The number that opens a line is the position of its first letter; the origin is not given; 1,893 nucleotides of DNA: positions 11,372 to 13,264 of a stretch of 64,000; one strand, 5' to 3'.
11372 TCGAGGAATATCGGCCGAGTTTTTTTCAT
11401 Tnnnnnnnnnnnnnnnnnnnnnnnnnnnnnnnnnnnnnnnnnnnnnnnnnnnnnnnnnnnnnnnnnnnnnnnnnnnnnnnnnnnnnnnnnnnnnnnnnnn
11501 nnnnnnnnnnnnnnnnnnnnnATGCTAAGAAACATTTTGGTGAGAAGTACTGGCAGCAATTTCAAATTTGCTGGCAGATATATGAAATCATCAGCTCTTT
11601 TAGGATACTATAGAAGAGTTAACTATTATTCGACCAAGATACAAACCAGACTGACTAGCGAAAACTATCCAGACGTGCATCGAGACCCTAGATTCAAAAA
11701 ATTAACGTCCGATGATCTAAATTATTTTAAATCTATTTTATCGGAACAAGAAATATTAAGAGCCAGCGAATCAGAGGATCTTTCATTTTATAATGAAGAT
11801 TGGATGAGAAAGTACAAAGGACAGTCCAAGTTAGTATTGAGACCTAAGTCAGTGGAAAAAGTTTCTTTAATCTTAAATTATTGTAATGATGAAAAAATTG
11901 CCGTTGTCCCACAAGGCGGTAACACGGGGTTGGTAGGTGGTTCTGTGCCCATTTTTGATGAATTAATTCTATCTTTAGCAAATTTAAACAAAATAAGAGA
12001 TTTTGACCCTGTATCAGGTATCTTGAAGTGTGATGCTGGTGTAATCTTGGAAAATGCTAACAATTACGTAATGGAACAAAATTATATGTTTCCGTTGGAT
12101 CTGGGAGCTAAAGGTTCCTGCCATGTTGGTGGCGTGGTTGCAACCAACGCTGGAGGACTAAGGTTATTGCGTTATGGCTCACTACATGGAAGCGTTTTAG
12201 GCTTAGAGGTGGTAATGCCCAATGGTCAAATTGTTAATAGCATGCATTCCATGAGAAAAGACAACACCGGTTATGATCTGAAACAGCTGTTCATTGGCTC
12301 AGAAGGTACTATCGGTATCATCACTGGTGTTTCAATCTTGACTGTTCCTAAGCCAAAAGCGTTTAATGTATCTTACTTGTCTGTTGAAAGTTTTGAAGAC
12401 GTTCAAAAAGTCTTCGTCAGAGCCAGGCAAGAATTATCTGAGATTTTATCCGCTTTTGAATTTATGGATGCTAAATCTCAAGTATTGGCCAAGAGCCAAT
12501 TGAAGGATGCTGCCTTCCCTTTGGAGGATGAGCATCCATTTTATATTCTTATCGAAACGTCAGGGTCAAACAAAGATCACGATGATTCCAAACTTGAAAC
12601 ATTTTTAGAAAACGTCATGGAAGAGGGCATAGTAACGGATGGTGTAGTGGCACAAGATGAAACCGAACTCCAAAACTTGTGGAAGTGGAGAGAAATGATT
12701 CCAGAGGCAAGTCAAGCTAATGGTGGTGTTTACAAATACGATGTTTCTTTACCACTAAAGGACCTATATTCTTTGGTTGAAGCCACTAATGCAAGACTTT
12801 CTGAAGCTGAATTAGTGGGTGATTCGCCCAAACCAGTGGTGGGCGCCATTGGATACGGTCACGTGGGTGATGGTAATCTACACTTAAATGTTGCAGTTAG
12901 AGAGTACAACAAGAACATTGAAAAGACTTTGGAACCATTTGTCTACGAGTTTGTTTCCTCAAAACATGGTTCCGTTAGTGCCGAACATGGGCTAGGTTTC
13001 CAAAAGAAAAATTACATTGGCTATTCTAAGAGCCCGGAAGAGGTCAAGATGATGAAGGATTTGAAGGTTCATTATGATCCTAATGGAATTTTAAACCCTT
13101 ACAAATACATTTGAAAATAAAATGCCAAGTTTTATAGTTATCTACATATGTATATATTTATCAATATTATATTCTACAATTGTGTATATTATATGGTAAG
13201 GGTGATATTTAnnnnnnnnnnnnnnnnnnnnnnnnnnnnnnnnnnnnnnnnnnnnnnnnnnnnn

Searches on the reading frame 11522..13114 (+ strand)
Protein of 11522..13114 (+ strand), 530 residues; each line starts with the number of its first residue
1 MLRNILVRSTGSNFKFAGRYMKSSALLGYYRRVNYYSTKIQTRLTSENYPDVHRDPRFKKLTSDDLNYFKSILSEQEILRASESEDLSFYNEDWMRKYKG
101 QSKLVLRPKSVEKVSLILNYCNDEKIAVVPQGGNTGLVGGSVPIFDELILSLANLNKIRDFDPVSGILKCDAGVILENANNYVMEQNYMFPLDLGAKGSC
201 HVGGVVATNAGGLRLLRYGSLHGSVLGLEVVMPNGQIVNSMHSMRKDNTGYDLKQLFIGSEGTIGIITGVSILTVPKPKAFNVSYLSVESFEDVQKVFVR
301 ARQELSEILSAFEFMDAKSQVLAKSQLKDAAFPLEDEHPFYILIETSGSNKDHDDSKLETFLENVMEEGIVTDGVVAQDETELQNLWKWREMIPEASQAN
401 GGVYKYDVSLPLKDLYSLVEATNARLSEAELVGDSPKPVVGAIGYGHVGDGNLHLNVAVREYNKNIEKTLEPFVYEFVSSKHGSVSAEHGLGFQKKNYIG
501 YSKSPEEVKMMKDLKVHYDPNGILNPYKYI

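Call 23: find_encoding_contigs(protein=window:11522-13114:+, flank=3000, max_places=10)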
Protein window:11522-13114:+ (530 aa): 24 contigs read that carry it; 10 places shown.
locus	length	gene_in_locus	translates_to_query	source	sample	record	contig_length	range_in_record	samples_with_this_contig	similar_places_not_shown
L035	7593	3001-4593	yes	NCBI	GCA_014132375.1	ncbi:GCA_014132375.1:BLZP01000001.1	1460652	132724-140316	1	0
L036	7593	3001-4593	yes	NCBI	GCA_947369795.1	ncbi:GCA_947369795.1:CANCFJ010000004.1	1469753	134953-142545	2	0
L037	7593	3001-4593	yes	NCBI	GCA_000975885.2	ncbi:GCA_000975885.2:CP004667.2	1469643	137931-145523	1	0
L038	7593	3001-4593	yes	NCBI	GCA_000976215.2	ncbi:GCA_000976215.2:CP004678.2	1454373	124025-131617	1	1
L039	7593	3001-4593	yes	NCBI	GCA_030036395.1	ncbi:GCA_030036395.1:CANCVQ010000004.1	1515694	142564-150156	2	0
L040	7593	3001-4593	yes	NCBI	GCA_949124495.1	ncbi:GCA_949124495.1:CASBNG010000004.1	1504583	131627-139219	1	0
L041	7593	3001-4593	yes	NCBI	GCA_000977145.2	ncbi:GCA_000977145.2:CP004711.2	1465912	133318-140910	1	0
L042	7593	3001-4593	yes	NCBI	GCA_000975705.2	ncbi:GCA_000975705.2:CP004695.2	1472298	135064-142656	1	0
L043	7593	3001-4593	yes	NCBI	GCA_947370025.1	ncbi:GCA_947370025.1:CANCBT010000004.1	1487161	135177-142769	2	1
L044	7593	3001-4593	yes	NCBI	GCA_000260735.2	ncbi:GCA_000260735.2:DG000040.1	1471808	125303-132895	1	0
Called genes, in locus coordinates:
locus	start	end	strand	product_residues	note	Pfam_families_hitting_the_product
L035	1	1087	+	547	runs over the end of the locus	-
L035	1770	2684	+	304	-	PF00134:Cyclin_N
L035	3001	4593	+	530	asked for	PF01565:FAD_binding_4, PF02913:FAD-oxidase_C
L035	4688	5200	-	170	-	PF01205:Impact_N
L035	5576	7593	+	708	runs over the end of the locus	-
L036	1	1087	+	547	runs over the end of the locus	-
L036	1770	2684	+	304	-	PF00134:Cyclin_N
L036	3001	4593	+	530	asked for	PF01565:FAD_binding_4, PF02913:FAD-oxidase_C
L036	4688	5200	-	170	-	PF01205:Impact_N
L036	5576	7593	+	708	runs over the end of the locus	-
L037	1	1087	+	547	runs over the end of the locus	-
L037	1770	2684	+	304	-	PF00134:Cyclin_N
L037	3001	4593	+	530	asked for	PF01565:FAD_binding_4, PF02913:FAD-oxidase_C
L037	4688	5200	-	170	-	PF01205:Impact_N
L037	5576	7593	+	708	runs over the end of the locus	-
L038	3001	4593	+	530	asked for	PF01565:FAD_binding_4, PF02913:FAD-oxidase_C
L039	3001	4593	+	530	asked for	PF01565:FAD_binding_4, PF02913:FAD-oxidase_C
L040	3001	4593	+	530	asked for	PF01565:FAD_binding_4, PF02913:FAD-oxidase_C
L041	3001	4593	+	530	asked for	PF01565:FAD_binding_4, PF02913:FAD-oxidase_C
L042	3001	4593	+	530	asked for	PF01565:FAD_binding_4, PF02913:FAD-oxidase_C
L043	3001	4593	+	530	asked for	PF01565:FAD_binding_4, PF02913:FAD-oxidase_C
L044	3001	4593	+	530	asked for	PF01565:FAD_binding_4, PF02913:FAD-oxidase_C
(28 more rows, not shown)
